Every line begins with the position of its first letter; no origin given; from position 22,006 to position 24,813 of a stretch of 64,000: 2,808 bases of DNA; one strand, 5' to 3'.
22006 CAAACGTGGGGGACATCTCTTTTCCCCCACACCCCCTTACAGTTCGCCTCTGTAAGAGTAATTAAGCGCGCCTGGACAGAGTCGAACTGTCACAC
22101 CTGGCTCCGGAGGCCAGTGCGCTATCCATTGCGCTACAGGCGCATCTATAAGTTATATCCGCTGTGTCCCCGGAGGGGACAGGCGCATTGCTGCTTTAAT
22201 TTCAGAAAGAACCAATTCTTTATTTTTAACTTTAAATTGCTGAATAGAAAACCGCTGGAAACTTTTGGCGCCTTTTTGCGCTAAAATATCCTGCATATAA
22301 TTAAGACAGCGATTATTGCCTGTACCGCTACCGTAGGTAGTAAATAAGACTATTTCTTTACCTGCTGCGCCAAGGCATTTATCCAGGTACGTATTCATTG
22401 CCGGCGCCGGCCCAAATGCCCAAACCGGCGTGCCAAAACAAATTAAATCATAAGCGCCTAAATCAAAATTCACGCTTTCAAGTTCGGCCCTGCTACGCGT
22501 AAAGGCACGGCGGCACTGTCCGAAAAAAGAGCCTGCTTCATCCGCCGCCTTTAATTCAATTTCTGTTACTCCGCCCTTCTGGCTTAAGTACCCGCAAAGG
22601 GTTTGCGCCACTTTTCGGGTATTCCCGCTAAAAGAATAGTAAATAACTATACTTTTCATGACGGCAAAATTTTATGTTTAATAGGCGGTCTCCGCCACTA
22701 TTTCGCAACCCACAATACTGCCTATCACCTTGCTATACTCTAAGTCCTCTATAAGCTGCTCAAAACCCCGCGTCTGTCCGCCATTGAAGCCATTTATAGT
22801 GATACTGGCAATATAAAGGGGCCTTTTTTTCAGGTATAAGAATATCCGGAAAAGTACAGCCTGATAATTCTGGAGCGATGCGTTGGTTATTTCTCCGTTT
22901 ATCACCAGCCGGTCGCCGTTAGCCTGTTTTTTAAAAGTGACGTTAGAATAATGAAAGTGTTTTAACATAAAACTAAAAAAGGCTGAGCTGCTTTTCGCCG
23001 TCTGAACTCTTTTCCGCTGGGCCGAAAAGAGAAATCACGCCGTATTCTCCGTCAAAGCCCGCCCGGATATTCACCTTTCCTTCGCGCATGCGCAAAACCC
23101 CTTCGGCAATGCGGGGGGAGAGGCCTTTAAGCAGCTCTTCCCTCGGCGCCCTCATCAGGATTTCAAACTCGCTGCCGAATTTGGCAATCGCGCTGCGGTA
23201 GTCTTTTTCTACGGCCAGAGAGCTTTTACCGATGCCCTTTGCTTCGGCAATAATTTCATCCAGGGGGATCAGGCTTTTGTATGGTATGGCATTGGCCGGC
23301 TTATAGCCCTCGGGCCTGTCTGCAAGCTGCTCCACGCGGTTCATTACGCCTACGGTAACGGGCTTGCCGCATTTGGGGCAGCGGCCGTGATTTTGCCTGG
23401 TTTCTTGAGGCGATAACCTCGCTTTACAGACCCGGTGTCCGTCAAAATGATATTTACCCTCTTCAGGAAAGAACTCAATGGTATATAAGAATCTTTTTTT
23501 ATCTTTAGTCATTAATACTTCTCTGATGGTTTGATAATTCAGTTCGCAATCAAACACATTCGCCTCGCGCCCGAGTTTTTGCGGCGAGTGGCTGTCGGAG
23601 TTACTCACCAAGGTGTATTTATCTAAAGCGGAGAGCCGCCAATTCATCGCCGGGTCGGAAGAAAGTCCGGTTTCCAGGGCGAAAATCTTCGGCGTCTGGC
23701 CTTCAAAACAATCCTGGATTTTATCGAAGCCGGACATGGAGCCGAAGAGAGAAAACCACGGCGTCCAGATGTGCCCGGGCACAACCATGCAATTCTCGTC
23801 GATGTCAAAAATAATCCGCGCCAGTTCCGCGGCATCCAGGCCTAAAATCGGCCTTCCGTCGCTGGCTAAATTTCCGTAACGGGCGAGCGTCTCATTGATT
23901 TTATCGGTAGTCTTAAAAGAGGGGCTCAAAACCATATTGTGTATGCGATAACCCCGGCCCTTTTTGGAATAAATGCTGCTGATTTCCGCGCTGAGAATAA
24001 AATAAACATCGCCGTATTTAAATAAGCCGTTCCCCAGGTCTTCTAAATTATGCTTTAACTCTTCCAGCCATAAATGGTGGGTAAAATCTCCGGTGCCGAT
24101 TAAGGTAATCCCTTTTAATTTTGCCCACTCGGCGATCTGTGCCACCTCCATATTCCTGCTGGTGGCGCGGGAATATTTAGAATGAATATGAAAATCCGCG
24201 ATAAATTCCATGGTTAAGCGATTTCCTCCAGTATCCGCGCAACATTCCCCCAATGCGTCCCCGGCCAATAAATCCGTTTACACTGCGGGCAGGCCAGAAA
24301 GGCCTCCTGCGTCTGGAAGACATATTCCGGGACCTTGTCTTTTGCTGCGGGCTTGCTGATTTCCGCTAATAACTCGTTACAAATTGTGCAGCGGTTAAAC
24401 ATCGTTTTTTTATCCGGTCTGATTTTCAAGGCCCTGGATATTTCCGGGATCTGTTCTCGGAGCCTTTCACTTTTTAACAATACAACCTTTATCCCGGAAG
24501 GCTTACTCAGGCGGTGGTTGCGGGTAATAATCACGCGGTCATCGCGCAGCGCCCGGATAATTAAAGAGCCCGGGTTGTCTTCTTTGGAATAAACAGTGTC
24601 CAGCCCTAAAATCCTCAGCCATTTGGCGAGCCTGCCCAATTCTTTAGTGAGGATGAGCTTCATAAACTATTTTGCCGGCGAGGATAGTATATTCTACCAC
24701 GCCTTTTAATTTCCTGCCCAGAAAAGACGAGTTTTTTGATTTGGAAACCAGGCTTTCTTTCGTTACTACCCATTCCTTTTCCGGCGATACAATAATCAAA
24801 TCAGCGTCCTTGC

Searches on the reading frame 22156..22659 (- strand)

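Call 87: search_protein_families(library=pfam, proteins=[window:22156-22659:-], max_evalue=0.01)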
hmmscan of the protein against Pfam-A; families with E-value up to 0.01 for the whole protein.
window:22156-22659:- (168 aa): 6 families
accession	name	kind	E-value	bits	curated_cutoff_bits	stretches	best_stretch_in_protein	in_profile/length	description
PF12682.12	Flavodoxin_4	-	1.2e-09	38.3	24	1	3-121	2-123/155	Flavodoxin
PF03358.20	FMN_red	-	5e-07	29.9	24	1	2-133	2-139/152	NADPH-dependent FMN reductase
PF12724.12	Flavodoxin_5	-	1.6e-06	29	27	0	60-147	34-121/145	Flavodoxin domain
PF02525.22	Flavodoxin_2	-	1.6e-06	28.4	27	1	1-155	1-191/198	Flavodoxin-like fold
PF00258.30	Flavodoxin_1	-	6.8e-05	23.5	25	1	5-42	1-39/143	Flavodoxin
PF12641.12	Flavodoxin_3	-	0.00034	20.9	27.5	0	5-35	2-32/160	Flavodoxin domain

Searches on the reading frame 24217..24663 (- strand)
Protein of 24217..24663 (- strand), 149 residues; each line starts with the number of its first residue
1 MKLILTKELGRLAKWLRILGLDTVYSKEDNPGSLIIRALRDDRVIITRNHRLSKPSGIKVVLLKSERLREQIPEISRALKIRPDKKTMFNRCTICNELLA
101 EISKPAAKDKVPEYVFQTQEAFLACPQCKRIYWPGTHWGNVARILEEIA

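Call 87: search_protein_families(library=pfam, proteins=[window:24217-24663:-], max_evalue=0.01)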
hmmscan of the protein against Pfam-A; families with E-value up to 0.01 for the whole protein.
window:24217-24663:- (149 aa): 1 family
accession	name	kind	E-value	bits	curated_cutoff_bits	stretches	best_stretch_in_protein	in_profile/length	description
PF01927.22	Mut7-C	-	3.1e-40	138.1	23.3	1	1-144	1-145/146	Mut7-C RNAse domain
